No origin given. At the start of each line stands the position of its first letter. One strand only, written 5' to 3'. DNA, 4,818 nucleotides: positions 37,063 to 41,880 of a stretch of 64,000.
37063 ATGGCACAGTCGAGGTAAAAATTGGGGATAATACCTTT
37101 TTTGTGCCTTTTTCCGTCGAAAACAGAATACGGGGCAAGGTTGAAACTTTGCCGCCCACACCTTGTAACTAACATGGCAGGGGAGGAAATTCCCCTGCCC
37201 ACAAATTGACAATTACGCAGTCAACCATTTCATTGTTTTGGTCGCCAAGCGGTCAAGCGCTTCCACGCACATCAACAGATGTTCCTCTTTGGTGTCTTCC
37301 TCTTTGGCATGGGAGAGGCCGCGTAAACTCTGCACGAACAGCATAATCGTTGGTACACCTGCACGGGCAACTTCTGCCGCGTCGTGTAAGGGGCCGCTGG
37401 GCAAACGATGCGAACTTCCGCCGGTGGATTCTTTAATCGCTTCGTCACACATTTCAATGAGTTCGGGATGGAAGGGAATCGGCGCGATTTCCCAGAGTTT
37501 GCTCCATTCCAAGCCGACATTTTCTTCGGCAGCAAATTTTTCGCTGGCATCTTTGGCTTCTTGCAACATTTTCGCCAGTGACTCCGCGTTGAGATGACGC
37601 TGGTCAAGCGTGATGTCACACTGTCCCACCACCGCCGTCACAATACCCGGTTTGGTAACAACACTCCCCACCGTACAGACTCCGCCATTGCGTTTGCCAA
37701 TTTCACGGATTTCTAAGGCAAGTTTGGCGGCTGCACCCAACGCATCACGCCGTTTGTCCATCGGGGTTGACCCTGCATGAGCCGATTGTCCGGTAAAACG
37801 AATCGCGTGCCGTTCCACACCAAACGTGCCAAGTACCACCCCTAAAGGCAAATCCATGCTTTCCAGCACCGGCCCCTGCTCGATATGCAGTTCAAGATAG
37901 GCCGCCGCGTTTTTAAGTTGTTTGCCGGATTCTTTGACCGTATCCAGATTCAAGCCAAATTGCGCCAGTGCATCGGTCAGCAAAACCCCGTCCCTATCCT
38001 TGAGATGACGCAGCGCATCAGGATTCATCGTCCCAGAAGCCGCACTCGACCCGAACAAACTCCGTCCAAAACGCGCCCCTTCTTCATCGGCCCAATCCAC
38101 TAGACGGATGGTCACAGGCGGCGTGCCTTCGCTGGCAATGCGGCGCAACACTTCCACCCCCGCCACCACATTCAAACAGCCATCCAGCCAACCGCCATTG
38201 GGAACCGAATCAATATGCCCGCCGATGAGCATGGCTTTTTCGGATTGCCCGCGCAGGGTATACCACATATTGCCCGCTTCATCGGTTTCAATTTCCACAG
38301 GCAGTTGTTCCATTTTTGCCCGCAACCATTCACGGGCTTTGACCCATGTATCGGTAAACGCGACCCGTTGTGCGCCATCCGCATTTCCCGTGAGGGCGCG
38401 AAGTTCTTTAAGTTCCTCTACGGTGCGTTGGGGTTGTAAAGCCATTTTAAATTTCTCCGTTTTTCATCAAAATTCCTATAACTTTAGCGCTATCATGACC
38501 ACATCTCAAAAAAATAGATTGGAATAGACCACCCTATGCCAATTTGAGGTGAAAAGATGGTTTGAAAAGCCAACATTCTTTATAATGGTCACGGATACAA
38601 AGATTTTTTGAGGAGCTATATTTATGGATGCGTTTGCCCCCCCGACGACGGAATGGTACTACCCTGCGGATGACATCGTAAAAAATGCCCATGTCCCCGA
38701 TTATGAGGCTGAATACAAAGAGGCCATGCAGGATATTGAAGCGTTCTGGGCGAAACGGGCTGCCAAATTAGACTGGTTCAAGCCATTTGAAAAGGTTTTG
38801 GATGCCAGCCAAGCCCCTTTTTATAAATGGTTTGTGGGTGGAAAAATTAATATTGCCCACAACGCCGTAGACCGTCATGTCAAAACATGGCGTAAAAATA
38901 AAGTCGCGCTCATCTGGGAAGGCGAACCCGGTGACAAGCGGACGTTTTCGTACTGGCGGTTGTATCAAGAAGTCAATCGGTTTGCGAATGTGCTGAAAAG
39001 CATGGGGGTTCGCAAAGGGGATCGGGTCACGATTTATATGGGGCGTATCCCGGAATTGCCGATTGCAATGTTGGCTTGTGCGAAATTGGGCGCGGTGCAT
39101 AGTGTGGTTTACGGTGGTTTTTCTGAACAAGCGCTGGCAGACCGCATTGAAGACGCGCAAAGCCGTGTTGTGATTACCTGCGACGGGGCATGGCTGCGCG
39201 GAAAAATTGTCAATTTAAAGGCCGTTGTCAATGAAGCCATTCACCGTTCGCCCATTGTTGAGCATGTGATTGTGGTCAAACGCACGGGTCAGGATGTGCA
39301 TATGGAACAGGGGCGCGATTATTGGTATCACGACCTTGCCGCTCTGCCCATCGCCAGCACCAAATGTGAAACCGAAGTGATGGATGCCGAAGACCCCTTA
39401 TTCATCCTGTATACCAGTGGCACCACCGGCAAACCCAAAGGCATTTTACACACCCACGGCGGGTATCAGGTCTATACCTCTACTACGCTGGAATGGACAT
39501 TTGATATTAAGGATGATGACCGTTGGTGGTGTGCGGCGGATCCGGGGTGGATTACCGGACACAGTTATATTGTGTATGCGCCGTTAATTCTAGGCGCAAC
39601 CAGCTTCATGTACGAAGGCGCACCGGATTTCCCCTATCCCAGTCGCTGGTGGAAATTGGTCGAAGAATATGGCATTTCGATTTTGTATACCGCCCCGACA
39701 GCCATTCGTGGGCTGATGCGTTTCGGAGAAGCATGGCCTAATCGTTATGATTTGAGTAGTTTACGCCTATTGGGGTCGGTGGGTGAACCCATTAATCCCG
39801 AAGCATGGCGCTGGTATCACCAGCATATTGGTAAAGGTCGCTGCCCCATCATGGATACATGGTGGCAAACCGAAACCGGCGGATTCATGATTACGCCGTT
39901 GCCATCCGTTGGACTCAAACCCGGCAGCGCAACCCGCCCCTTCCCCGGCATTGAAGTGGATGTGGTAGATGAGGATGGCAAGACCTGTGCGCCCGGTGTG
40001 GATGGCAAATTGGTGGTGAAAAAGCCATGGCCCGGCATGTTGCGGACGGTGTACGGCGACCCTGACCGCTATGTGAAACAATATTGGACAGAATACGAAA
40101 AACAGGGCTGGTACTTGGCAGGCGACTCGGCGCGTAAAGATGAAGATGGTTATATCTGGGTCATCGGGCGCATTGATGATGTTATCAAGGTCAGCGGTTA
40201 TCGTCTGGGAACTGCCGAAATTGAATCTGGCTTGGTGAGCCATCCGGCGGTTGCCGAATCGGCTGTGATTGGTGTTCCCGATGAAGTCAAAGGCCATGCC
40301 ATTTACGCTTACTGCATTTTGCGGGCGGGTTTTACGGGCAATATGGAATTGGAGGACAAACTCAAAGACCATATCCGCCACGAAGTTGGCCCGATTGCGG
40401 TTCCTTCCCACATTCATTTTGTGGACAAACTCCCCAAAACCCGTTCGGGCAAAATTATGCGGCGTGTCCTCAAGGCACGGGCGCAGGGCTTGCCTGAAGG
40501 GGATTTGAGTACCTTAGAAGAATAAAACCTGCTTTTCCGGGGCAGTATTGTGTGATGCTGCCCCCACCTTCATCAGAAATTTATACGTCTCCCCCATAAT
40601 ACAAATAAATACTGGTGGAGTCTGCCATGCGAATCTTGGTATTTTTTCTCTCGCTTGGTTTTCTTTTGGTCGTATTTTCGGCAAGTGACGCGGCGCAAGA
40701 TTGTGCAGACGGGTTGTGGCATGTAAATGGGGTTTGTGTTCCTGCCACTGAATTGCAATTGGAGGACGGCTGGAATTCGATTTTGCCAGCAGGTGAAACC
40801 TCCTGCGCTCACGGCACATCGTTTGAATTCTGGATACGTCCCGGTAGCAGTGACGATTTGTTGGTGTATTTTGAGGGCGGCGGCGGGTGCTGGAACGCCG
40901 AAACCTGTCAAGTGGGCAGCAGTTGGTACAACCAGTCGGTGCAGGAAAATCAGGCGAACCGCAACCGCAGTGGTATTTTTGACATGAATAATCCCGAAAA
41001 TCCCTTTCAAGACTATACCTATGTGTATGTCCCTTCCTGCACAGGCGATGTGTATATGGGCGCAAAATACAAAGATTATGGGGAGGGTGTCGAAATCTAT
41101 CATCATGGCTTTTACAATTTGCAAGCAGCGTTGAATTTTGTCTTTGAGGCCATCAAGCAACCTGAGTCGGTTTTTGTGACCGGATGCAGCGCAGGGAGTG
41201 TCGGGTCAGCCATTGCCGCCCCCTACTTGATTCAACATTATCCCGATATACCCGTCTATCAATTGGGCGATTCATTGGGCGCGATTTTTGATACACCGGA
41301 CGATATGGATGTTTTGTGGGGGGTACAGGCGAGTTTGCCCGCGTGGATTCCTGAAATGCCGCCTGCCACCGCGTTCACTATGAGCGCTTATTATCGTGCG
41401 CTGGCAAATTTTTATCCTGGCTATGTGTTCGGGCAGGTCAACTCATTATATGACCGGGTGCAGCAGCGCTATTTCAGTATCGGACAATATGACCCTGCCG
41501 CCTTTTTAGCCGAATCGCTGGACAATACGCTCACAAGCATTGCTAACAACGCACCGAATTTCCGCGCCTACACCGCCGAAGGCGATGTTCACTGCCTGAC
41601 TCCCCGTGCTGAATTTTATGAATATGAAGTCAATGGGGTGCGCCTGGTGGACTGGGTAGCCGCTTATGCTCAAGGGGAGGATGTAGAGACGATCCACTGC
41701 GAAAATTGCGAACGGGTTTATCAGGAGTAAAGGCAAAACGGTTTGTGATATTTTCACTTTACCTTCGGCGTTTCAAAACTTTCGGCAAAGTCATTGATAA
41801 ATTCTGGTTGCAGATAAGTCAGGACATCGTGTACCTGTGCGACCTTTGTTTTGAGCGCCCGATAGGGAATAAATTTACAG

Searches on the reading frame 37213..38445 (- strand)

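Call 8: search_protein_families(library=pfam, proteins=[window:37213-38445:-])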
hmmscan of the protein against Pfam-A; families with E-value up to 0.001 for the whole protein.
window:37213-38445:- (410 aa): 2 families
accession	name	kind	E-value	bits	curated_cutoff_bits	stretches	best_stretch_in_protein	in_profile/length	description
PF01546.33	Peptidase_M20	-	6.7e-23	82.1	24.6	1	73-402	1-205/206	Peptidase family M20/M25/M40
PF04389.22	Peptidase_M28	-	1.2e-08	35.3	21.3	1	60-183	2-117/193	Peptidase family M28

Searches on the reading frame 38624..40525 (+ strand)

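Call 8: search_protein_families(library=pfam, proteins=[window:38624-40525:+])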
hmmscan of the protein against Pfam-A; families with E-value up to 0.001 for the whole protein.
window:38624-40525:+ (633 aa): 3 families
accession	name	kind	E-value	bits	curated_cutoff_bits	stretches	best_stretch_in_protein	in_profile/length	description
PF00501.34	AMP-binding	-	2e-93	313.7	29.9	1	84-469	3-378/384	AMP-binding enzyme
PF13193.12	AMP-binding_C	-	1.5e-27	96.7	24.5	1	532-610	1-76/76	AMP-binding enzyme C-terminal domain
PF16177.11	ACAS_N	-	7.5e-23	80.5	27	1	27-81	1-55/55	Acetyl-coenzyme A synthetase N-terminus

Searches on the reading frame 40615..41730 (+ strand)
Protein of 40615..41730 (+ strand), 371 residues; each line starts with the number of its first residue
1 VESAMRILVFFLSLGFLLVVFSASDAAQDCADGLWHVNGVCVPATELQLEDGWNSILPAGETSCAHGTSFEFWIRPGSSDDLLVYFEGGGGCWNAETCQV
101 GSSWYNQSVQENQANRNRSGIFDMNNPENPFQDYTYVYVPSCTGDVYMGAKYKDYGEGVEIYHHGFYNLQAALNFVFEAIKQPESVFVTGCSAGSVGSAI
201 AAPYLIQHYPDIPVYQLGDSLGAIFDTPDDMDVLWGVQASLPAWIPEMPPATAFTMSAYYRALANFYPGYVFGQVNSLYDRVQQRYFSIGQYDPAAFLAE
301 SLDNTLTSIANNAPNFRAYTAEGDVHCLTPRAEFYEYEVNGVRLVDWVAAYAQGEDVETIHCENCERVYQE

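Call 8: search_protein_families(library=pfam, proteins=[window:40615-41730:+])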
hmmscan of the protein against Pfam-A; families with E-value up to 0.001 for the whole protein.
window:40615-41730:+ (371 aa): 1 family
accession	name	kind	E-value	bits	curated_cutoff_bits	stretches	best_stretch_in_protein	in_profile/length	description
PF03283.19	PAE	-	4.1e-20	72.6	26.6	1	62-220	22-185/355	Pectinacetylesterase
